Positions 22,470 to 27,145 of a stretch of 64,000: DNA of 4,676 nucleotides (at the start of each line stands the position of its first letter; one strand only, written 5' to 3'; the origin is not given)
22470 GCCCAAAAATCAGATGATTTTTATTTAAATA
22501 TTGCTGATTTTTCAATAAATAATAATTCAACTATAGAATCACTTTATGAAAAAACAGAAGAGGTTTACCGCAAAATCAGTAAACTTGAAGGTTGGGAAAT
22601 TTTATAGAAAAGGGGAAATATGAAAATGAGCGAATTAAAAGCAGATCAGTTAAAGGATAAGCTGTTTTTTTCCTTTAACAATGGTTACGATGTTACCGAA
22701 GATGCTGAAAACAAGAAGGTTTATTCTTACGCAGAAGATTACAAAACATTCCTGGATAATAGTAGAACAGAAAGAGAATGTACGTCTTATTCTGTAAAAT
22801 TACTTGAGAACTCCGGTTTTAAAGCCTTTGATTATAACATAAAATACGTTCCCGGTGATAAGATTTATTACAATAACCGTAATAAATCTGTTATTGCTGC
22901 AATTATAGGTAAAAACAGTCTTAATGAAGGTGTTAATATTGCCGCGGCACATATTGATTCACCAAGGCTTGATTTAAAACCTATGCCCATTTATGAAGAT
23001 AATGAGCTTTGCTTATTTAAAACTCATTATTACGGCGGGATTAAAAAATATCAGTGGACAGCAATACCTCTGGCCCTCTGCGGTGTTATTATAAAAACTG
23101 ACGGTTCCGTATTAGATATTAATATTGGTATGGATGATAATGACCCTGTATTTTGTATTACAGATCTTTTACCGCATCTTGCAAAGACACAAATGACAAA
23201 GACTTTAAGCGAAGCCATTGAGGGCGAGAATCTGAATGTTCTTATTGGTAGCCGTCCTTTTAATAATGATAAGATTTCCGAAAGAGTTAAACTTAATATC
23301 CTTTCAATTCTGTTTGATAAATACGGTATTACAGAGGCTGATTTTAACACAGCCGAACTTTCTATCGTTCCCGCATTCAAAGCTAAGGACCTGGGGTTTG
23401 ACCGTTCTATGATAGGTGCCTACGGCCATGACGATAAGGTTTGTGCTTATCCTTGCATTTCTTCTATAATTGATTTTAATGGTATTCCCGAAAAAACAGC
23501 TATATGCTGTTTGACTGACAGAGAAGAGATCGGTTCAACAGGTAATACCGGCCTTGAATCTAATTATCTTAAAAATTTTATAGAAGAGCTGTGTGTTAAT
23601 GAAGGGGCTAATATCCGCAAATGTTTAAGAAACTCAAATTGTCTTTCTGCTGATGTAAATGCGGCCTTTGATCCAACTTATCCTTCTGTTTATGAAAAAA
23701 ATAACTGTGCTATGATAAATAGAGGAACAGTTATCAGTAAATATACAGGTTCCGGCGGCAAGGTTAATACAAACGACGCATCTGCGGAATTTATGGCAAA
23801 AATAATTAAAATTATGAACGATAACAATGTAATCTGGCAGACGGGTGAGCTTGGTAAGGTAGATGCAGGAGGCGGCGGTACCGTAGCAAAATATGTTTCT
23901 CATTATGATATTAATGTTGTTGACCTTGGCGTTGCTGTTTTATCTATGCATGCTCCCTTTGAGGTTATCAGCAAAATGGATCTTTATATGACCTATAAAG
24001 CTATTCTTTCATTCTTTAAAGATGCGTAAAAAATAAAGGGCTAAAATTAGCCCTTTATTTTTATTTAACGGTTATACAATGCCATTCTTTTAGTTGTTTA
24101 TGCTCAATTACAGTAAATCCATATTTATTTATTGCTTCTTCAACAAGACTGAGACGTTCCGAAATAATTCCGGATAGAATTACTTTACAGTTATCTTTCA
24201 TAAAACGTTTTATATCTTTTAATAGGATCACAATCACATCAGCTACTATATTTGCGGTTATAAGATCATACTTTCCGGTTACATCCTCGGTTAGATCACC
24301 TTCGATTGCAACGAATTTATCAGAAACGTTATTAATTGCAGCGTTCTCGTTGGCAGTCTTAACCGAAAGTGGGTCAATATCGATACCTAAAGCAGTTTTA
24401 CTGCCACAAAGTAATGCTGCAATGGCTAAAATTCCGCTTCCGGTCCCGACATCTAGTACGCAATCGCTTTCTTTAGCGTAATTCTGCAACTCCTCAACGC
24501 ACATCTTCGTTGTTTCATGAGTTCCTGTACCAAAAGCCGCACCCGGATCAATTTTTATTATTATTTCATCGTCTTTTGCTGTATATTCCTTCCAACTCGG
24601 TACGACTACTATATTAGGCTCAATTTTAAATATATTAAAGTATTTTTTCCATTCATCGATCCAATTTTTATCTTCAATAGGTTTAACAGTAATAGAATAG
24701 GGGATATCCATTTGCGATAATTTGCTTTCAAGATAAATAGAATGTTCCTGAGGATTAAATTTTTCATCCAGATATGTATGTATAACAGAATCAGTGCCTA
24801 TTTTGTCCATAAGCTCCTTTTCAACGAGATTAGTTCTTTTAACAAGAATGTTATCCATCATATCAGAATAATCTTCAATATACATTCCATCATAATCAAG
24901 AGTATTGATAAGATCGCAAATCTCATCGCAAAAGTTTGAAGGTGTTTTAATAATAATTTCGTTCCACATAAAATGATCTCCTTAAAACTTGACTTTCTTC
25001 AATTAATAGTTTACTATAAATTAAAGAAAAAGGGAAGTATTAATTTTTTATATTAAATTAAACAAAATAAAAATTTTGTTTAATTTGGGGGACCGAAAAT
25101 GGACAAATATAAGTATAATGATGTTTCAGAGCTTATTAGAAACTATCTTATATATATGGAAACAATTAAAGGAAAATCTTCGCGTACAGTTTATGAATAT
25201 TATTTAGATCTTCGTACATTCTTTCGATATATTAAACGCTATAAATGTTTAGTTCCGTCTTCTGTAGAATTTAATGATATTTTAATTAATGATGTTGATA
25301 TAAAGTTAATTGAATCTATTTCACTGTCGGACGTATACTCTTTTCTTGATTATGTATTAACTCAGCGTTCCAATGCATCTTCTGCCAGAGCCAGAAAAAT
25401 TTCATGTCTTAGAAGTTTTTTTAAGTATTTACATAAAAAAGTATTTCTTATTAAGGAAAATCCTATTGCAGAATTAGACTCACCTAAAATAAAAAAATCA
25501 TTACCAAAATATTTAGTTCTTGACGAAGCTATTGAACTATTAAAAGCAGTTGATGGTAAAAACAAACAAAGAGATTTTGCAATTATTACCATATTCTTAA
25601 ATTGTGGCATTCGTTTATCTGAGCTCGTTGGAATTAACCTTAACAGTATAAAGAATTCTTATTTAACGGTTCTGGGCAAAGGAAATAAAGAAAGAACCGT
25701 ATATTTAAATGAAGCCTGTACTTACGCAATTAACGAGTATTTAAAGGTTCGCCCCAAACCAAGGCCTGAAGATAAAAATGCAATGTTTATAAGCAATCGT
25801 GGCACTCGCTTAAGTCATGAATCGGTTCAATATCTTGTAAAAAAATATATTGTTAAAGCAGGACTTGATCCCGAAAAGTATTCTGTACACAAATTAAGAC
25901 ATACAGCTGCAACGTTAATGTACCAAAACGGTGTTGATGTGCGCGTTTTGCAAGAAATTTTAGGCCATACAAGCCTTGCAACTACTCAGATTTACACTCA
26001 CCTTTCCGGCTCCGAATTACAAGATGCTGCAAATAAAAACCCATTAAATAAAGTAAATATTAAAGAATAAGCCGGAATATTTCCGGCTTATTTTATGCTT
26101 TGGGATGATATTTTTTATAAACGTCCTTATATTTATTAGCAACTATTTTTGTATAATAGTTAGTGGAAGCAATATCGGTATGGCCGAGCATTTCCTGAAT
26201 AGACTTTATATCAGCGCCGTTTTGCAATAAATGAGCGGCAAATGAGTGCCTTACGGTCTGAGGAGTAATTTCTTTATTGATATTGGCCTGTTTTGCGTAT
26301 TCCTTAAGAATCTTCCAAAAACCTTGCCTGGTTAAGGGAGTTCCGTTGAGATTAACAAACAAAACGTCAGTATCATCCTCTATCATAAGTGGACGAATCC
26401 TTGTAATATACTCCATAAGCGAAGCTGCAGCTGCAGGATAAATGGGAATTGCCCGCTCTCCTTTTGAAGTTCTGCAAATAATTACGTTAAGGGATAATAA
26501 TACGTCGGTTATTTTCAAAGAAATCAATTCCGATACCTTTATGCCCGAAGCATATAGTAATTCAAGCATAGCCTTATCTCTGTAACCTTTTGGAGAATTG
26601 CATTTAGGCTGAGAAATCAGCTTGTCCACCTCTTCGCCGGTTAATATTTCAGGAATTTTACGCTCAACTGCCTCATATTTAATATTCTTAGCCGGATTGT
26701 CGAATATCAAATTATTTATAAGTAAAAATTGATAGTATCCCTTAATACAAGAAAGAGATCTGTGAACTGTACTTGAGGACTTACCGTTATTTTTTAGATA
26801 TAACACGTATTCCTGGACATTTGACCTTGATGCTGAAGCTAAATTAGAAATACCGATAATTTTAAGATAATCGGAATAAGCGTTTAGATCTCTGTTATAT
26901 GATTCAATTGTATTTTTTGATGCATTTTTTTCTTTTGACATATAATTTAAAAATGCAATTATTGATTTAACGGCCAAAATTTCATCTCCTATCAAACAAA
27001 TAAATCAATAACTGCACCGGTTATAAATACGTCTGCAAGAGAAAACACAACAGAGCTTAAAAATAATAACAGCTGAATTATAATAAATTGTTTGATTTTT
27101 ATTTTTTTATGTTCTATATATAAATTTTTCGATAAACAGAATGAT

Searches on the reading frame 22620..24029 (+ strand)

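Call 70: search_protein_families(library=pfam, proteins=[window:22620-24029:+], max_evalue=0.000001)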
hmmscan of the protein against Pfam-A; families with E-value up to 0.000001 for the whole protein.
window:22620-24029:+ (469 aa): 1 family
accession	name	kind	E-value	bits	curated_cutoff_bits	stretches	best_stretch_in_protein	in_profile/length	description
PF02127.20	Peptidase_M18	-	5.4e-90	302.7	24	1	44-466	1-432/432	Aminopeptidase I zinc metalloprotease (M18)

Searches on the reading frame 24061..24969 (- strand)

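Call 70: search_protein_families(library=pfam, proteins=[window:24061-24969:-], max_evalue=0.000001)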
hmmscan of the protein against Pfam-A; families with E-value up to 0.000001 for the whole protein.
window:24061-24969:- (302 aa): 5 families
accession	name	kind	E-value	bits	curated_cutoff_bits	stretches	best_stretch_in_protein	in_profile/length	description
PF06325.19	PrmA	-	1.2e-80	271.6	22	1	2-302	2-294/296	Ribosomal protein L11 methyltransferase (PrmA)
PF05175.20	MTS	-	3.6e-09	36.9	23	1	151-240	17-105/170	Methyltransferase small domain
PF02475.24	TRM5-TYW2_MTfase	-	1.5e-08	35.2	28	1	161-260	30-130/164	TRM5/TYW2 methyltransferase domain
PF13847.12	Methyltransf_31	-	2.8e-08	34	27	1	169-268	5-112/145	Methyltransferase domain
PF13649.12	Methyltransf_25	-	3.7e-07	31.2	27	1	171-258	1-94/97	Methyltransferase domain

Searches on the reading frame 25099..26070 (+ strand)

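Call 70: search_protein_families(library=pfam, proteins=[window:25099-26070:+], max_evalue=0.000001)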
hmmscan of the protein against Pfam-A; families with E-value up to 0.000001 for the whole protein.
window:25099-26070:+ (323 aa): 2 families
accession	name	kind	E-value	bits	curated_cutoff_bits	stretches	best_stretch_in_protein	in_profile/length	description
PF00589.27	Phage_integrase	-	3.7e-39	134.7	27.1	1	139-303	3-169/172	Phage integrase family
PF02899.23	Phage_int_SAM_1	-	5.3e-08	33.5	22.3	0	67-112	36-80/83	Phage integrase, N-terminal SAM-like domain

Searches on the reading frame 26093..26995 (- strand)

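Call 70: search_protein_families(library=pfam, proteins=[window:26093-26995:-], max_evalue=0.000001)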
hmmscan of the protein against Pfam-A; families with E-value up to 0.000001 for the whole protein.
window:26093-26995:- (300 aa): 2 families
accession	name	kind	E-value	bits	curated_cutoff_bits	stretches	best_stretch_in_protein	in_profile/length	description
PF00589.27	Phage_integrase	-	1e-40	139.7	27.1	1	117-284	2-168/172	Phage integrase family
PF02899.23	Phage_int_SAM_1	-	5.5e-22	78.3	22.3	1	12-92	1-80/83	Phage integrase, N-terminal SAM-like domain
